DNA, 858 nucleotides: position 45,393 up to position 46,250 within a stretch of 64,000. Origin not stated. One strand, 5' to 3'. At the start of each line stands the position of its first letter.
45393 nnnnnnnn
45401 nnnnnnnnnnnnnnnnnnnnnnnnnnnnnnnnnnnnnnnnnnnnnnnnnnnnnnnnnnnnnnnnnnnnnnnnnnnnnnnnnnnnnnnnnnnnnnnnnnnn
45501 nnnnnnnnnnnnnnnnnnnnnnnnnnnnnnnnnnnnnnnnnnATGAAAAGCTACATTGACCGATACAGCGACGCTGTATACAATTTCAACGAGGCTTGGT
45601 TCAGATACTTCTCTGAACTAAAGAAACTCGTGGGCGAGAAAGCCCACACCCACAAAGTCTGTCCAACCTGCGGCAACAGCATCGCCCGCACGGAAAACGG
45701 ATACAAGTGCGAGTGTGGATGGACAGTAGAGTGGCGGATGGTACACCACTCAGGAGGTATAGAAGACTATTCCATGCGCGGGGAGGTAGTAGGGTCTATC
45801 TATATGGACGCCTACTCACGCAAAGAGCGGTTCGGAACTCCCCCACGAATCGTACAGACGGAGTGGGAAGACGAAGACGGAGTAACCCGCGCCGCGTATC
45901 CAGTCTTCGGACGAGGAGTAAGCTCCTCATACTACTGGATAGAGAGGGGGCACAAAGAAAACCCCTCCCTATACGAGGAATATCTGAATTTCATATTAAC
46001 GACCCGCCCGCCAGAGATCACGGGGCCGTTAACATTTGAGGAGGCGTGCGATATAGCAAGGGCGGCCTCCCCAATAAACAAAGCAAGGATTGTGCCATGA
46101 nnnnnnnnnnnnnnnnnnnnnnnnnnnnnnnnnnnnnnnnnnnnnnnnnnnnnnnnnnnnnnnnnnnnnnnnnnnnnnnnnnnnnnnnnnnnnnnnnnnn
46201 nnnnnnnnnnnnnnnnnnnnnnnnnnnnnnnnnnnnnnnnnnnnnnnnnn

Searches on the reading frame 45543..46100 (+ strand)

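Call 73: search_protein_families(library=pfam, proteins=[window:45543-46100:+], max_evalue=0.01)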
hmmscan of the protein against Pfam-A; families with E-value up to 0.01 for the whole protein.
window:45543-46100:+ (185 aa): 1 family
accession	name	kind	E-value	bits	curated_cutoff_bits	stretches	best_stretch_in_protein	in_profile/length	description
PF03107.22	C1_2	-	0.0058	17.4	26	0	29-61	9-42/48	C1 domain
